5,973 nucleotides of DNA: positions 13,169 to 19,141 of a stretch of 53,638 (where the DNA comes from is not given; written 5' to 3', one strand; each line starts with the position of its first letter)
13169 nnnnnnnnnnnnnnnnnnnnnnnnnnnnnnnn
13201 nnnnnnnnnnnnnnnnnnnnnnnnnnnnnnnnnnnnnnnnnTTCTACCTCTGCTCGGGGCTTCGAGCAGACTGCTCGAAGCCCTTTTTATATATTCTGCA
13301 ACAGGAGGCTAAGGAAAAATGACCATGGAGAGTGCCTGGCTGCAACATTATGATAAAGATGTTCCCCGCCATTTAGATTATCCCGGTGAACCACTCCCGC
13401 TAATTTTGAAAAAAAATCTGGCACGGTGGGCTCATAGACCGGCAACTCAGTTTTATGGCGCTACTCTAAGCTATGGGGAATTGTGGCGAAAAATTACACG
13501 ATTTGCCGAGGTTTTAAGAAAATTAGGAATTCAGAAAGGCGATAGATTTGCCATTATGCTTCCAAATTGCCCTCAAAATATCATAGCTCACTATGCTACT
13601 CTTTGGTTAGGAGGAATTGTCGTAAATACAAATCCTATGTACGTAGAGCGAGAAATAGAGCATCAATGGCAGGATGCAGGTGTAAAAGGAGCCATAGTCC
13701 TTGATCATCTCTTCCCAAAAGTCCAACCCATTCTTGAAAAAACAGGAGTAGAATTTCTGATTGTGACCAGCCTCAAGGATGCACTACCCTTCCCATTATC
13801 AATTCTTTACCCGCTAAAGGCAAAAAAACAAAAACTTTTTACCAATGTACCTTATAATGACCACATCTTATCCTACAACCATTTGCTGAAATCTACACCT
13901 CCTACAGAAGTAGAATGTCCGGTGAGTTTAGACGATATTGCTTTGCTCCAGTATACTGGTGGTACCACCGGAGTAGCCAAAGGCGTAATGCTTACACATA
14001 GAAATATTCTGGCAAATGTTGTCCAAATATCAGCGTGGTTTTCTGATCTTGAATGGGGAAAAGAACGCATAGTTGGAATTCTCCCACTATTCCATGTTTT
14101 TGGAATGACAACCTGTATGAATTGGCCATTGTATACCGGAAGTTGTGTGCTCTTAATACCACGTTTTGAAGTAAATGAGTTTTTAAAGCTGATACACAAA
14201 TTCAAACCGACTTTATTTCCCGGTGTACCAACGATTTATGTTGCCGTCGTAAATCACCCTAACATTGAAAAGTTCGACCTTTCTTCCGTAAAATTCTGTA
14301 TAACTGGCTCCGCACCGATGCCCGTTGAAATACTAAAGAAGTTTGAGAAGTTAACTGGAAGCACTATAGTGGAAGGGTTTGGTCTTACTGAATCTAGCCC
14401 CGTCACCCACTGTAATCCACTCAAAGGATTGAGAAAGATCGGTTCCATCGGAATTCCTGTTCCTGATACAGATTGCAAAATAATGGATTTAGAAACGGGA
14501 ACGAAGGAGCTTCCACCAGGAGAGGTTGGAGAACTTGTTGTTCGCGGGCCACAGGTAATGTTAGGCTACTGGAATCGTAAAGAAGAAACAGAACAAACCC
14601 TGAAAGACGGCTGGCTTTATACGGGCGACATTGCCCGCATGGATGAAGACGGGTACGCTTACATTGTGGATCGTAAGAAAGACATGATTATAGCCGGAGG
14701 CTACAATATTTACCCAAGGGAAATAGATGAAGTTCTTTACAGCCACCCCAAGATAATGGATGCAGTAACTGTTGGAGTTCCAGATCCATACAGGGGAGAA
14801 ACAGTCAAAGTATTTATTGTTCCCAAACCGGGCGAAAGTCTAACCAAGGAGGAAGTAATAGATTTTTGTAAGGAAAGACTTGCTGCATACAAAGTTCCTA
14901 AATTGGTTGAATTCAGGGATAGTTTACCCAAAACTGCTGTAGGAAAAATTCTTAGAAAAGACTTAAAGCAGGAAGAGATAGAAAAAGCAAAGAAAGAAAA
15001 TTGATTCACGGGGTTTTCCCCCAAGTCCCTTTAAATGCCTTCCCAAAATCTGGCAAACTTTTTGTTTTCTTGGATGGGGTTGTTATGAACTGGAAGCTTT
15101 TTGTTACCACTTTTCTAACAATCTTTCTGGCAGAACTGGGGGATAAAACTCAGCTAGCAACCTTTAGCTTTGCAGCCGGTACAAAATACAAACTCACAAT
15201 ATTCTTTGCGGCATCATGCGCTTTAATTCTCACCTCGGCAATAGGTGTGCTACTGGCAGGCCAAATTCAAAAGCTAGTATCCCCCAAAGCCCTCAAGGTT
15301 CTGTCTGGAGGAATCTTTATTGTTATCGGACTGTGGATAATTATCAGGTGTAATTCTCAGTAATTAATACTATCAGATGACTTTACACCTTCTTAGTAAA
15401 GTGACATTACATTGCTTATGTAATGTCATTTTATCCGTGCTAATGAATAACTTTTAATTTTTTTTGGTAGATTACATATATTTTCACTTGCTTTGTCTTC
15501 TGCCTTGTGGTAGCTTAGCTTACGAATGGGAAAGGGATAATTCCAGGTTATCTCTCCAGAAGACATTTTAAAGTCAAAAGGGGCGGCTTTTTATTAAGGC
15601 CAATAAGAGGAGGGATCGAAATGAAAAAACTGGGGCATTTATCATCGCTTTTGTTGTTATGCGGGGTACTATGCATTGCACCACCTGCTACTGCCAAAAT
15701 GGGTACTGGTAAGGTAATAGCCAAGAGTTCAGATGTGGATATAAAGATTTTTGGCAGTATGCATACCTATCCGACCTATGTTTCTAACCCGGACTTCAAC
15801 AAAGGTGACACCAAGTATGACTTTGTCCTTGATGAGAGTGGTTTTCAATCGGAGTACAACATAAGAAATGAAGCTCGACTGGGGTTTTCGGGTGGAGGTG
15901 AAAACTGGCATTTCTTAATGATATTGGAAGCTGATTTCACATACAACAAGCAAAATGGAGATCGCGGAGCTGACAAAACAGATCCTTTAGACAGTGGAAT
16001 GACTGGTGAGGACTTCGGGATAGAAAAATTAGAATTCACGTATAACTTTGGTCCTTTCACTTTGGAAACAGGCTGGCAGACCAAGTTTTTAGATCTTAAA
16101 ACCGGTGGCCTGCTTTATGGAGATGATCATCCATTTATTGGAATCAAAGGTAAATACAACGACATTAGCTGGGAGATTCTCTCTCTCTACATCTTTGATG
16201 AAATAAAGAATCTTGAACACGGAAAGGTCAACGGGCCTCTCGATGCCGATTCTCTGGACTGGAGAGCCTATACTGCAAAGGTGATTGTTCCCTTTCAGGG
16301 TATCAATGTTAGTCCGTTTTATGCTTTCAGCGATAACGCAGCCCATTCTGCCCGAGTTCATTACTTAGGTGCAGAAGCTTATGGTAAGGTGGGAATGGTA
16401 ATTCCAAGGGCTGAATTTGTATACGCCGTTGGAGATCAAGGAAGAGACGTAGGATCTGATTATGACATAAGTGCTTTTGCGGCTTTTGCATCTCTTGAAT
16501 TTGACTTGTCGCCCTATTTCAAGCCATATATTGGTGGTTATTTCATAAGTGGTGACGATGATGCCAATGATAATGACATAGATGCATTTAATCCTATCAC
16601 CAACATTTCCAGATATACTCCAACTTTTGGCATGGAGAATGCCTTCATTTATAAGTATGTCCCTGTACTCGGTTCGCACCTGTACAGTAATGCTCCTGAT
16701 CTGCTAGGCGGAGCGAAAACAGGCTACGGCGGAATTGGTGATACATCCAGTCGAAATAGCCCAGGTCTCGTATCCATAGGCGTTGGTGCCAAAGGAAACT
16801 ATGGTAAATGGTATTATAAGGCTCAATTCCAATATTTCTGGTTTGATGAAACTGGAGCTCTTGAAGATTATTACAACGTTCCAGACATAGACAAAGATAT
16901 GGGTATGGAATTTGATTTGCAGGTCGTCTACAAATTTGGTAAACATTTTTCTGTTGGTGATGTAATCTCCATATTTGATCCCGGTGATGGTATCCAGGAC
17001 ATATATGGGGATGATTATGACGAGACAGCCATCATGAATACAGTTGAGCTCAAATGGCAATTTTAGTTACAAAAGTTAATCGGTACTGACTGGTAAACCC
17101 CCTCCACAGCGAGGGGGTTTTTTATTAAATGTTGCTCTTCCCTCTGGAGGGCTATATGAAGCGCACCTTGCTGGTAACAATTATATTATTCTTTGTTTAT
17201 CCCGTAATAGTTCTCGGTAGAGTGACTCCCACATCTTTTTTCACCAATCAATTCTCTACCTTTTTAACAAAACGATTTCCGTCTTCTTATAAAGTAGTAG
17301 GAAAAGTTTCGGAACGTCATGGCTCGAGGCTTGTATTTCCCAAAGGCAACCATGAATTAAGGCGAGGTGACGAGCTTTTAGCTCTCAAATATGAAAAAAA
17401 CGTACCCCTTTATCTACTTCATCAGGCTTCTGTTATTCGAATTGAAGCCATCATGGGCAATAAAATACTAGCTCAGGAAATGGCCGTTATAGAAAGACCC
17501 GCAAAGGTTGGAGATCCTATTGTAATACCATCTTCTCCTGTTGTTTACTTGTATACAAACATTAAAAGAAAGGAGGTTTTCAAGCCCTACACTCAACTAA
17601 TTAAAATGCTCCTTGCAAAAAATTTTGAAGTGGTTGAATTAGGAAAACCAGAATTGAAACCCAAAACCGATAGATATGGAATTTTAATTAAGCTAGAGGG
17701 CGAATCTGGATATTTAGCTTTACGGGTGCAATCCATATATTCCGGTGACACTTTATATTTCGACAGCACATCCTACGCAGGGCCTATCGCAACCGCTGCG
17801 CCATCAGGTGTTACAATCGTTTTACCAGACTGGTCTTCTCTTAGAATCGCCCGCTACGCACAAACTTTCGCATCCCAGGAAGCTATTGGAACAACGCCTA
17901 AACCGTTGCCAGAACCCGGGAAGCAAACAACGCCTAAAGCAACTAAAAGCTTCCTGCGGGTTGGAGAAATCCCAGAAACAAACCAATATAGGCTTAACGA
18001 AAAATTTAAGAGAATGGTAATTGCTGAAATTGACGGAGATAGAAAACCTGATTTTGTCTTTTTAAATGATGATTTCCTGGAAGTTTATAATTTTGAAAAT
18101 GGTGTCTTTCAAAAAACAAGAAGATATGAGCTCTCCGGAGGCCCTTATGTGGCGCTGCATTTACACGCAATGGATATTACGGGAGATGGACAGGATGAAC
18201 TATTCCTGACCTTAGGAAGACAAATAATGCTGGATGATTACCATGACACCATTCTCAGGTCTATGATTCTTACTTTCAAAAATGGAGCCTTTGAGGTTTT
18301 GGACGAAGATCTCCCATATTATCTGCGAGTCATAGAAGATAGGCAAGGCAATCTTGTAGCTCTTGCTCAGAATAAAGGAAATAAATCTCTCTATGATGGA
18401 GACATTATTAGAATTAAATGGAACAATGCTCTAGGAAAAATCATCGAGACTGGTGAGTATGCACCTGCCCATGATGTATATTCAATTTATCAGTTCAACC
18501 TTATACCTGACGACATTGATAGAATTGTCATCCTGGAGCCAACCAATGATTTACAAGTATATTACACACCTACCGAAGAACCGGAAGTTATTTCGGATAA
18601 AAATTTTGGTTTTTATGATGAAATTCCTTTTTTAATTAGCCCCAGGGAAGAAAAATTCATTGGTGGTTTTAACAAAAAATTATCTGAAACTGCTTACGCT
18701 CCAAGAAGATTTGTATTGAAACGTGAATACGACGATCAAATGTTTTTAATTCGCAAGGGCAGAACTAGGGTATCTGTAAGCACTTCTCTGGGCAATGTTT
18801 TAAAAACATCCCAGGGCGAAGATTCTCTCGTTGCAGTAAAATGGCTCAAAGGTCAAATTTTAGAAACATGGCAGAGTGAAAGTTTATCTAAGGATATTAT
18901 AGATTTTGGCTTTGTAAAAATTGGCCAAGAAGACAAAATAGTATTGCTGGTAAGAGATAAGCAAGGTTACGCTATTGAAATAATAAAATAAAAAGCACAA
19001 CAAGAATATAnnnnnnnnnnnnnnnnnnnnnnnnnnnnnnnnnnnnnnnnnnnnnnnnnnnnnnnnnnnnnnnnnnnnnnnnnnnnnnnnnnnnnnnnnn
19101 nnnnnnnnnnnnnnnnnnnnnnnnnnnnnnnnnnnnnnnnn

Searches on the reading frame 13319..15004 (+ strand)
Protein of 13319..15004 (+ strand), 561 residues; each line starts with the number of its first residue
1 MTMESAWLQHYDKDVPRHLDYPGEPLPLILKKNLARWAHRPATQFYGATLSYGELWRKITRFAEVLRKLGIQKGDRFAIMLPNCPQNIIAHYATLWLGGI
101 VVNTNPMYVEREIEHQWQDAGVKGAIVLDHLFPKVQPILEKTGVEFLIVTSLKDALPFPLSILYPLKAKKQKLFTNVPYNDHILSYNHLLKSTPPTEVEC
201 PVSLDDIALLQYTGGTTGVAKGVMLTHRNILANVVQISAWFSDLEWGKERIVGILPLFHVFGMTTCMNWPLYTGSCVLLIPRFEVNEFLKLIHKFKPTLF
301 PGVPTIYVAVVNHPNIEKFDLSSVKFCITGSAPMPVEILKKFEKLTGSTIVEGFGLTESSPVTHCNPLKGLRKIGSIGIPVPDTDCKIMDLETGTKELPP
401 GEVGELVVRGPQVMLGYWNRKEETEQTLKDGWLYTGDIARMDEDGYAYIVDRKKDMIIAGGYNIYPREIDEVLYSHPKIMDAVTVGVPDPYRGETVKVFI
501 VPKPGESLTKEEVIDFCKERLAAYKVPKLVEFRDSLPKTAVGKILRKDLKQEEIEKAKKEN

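Call 26: search_protein_families(library=pfam, proteins=[window:13319-15004:+], max_evalue=0.001)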
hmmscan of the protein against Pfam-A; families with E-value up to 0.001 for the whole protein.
window:13319-15004:+ (561 aa): 2 families
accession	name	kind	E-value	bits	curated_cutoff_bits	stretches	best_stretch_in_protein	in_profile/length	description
PF00501.34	AMP-binding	-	8.3e-98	328.1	29.9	1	31-418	2-384/384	AMP-binding enzyme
PF13193.12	AMP-binding_C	-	6.5e-21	75.5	24.5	1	468-543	1-76/76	AMP-binding enzyme C-terminal domain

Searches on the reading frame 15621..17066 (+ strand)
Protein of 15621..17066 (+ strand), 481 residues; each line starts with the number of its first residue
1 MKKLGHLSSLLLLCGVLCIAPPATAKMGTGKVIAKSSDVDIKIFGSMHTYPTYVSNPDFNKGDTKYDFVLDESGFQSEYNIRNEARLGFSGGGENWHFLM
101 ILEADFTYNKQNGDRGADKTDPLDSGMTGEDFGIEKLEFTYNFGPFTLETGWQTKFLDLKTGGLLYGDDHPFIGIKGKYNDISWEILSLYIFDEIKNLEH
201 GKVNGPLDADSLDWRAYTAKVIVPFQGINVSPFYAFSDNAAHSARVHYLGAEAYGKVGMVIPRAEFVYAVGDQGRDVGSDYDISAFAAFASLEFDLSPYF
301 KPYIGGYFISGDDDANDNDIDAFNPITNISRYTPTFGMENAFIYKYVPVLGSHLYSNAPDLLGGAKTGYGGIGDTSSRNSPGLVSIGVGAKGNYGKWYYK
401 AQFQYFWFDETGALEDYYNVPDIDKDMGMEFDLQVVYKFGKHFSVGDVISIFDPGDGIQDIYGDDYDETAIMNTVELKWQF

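Call 26: search_protein_families(library=pfam, proteins=[window:15621-17066:+], max_evalue=0.001)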
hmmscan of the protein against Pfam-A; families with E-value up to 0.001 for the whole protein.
window:15621-17066:+ (481 aa): 1 family
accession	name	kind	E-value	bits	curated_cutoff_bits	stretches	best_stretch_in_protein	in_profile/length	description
PF13372.12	Alginate_exp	-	0.00033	20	25.2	0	170-326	159-279/395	Alginate export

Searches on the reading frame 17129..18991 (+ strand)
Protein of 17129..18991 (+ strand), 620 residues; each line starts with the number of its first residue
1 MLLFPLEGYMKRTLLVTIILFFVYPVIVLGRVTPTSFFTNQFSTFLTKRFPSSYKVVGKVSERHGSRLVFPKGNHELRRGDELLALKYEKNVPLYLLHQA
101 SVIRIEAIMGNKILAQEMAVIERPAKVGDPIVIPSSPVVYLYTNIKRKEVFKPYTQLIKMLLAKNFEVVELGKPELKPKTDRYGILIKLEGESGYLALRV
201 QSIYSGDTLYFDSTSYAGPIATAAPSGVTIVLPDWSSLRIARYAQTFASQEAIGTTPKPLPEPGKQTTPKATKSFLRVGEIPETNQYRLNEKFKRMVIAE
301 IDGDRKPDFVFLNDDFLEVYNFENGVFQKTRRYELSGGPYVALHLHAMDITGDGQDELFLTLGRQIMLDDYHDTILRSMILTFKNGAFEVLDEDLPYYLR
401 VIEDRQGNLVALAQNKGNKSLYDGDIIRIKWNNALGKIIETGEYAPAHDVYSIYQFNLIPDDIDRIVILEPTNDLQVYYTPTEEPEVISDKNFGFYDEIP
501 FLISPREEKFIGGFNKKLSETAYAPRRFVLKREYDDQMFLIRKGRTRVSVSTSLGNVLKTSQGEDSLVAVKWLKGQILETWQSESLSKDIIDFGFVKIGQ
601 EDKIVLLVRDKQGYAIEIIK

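Call 26: search_protein_families(library=pfam, proteins=[window:17129-18991:+], max_evalue=0.001)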
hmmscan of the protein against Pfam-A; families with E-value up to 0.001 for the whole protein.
window:17129-18991:+ (620 aa): 1 family
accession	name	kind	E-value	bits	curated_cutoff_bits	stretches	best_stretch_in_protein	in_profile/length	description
PF13517.12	FG-GAP_3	-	2.2e-08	35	26.9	1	301-359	2-60/61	FG-GAP-like repeat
